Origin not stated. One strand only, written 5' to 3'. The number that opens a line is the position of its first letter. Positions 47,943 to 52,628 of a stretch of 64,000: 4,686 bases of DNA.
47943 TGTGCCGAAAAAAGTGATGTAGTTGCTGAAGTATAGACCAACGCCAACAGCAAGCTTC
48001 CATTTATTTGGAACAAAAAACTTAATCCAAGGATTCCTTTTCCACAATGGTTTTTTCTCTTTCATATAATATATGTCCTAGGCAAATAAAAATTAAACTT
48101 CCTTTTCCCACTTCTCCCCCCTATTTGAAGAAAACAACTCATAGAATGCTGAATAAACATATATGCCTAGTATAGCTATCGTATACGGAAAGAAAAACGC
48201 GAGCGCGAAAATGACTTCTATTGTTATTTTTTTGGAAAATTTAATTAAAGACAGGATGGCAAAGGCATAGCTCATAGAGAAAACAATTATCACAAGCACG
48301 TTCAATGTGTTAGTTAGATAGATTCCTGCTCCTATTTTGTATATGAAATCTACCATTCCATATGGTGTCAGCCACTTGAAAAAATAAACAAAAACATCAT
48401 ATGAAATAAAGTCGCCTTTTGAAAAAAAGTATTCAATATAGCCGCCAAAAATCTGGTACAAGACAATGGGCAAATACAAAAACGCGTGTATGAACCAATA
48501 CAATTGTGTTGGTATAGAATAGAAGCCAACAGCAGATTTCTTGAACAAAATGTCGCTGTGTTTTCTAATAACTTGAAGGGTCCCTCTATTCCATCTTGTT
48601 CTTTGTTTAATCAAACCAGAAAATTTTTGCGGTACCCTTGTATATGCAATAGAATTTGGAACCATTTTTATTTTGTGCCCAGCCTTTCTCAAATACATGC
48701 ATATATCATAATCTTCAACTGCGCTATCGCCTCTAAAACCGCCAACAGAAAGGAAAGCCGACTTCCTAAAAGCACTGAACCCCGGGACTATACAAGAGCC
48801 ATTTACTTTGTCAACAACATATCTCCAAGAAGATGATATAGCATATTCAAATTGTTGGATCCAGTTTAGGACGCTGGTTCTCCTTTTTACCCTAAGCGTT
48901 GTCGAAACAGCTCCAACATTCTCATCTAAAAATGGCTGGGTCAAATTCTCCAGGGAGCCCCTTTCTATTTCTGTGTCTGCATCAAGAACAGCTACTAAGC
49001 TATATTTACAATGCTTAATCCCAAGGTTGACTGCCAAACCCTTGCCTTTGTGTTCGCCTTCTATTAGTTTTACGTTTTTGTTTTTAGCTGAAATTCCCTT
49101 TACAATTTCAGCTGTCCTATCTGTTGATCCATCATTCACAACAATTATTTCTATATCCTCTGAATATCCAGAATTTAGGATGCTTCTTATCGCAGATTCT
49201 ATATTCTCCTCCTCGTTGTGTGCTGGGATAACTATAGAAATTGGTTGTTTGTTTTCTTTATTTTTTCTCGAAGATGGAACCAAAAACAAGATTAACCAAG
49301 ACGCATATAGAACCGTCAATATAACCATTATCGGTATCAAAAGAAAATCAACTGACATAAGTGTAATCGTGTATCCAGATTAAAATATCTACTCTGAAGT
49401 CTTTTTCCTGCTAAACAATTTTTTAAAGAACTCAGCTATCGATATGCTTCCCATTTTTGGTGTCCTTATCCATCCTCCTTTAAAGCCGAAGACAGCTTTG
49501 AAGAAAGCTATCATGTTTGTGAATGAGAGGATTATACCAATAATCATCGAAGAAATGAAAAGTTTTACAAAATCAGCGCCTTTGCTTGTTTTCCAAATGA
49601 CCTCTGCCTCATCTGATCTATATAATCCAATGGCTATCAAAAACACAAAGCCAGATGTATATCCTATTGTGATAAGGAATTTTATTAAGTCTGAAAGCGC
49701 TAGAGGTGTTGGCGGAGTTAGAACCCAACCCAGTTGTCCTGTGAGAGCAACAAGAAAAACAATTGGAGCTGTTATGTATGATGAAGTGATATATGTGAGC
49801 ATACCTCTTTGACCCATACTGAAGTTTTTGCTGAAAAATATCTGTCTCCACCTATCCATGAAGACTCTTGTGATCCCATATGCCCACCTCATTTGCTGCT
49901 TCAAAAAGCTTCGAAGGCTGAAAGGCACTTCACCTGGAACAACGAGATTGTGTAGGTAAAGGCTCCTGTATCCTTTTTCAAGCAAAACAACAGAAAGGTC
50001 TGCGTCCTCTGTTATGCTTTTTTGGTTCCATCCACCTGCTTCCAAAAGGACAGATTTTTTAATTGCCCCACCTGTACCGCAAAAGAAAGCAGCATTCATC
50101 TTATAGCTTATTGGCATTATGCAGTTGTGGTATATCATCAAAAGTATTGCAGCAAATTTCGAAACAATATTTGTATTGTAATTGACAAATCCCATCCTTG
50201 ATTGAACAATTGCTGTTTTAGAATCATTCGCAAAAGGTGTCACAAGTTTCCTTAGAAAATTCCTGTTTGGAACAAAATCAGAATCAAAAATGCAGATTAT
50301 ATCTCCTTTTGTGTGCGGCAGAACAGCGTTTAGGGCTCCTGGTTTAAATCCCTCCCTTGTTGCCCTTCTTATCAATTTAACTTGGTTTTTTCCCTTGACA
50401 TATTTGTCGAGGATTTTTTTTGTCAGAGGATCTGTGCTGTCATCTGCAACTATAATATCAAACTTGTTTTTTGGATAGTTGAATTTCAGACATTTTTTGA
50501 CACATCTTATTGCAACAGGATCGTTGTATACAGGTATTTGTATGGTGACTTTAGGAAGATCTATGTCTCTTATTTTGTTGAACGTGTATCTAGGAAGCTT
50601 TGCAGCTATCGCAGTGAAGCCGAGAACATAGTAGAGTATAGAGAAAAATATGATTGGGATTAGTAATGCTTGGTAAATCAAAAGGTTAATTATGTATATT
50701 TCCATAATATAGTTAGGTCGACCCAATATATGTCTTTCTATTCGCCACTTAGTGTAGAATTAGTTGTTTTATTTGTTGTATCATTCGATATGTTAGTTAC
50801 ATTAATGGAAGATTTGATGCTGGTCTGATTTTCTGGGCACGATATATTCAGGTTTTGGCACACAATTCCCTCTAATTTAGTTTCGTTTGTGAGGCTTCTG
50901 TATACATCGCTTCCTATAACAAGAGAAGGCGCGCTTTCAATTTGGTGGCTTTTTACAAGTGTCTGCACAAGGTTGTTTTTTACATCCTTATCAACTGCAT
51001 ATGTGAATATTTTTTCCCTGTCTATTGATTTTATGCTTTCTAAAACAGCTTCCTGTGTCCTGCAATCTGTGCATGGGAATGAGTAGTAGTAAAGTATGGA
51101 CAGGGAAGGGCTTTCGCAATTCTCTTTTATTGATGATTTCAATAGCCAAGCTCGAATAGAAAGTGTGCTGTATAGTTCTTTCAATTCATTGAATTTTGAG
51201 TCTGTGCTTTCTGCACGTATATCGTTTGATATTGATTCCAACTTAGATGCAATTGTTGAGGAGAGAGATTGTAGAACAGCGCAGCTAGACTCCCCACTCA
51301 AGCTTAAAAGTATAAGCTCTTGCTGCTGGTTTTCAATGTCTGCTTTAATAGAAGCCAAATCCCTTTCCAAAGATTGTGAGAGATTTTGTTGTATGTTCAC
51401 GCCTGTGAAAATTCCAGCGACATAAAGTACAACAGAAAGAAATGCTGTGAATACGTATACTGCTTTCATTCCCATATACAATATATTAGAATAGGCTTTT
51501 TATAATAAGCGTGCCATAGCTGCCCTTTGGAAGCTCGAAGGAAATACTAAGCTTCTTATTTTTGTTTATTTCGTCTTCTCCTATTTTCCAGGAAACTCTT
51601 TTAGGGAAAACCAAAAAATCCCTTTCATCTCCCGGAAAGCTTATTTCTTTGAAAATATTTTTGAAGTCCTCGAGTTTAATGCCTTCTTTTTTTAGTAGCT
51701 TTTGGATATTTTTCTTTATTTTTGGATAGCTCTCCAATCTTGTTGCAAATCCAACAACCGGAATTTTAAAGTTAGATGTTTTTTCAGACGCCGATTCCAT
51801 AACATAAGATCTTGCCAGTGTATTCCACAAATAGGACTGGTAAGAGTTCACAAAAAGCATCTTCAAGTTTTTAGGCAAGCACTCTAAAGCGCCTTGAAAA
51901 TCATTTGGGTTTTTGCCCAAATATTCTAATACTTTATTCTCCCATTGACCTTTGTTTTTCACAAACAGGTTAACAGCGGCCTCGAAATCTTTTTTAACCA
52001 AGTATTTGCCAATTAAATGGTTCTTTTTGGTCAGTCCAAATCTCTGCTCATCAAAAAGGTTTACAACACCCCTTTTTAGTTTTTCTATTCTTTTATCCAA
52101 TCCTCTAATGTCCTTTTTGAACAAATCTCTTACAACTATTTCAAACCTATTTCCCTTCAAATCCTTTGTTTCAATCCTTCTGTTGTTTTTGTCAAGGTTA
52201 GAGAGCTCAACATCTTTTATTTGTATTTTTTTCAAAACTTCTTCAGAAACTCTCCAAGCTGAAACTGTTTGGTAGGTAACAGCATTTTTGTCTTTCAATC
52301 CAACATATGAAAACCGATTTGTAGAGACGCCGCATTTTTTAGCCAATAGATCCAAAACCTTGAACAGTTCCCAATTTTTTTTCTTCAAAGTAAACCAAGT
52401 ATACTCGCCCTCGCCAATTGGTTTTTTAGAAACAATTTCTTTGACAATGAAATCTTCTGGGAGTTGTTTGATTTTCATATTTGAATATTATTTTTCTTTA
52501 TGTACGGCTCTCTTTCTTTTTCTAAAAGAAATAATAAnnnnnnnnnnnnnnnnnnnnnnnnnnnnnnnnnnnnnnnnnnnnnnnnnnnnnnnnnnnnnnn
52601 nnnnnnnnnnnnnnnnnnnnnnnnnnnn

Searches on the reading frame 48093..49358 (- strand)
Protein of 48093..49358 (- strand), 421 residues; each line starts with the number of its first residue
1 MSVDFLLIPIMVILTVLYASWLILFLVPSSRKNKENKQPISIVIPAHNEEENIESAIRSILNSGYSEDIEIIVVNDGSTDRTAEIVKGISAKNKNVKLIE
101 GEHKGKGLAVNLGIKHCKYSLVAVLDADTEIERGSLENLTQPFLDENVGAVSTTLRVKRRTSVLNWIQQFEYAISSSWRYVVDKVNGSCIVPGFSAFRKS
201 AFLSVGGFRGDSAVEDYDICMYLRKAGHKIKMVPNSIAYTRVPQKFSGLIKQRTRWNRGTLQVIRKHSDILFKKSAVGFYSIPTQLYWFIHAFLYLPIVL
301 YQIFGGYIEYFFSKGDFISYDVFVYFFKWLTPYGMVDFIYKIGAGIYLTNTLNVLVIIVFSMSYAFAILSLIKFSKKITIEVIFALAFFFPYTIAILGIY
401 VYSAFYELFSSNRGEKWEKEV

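Call 62: search_protein_families(library=pfam, proteins=[window:48093-49358:-], max_evalue=0.00001)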
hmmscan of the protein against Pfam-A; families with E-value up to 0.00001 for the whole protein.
window:48093-49358:- (421 aa): 6 families
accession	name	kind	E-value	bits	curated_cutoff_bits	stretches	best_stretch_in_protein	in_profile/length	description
PF00535.33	Glycos_transf_2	-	4.1e-35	121.6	23.3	1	41-202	1-164/168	Glycosyl transferase family 2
PF13641.12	Glyco_tranf_2_3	-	1.8e-33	116.9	27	1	39-259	2-230/230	Glycosyltransferase like family 2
PF13632.12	Glyco_trans_2_3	-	6.4e-19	69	27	1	122-318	2-183/198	Glycosyl transferase family group 2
PF10111.15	Glyco_tranf_2_2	-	3.1e-16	60.1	27.3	1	41-246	1-222/276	Glycosyltransferase like family 2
PF13506.12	Glyco_transf_21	-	4.4e-14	52.8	21.7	1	111-258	23-174/174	Glycosyl transferase family 21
PF03142.21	Chitin_synth_2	-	5.1e-07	29.1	27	0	112-200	195-287/527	Chitin synthase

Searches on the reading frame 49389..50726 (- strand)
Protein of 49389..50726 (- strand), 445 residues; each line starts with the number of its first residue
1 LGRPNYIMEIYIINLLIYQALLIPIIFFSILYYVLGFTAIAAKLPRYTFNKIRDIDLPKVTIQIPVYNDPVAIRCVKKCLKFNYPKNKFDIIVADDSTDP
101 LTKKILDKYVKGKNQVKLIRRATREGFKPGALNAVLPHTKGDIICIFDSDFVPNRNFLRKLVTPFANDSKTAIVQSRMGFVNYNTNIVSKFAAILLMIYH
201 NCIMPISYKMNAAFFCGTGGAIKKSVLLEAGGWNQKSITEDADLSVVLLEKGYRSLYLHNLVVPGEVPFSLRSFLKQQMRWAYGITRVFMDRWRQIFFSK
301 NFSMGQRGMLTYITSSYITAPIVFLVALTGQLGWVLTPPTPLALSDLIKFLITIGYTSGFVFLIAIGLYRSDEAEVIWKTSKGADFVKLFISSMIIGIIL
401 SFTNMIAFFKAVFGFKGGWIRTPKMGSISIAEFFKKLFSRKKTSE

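Call 62: search_protein_families(library=pfam, proteins=[window:49389-50726:-], max_evalue=0.00001)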
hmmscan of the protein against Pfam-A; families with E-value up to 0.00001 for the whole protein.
window:49389-50726:- (445 aa): 4 families
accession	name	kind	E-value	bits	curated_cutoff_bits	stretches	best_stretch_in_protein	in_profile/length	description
PF13632.12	Glyco_trans_2_3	-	1.4e-25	90.7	27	1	143-364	1-190/198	Glycosyl transferase family group 2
PF13641.12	Glyco_tranf_2_3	-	6.3e-23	82.4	27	1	58-284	1-230/230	Glycosyltransferase like family 2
PF00535.33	Glycos_transf_2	-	8.1e-23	81.6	23.3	1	62-227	2-164/168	Glycosyl transferase family 2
PF13506.12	Glyco_transf_21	-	9.3e-11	41.9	21.7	1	131-282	21-173/174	Glycosyl transferase family 21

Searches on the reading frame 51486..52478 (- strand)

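Call 63: search_protein_families(library=pfam, proteins=[window:51486-52478:-], max_evalue=0.00001)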
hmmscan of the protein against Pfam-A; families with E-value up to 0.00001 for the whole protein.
window:51486-52478:- (330 aa): 1 family
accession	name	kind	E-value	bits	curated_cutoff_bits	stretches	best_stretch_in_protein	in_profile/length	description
PF01142.23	TruD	-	2.9e-77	260.7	27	3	2-180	17-204/412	tRNA pseudouridine synthase D (TruD)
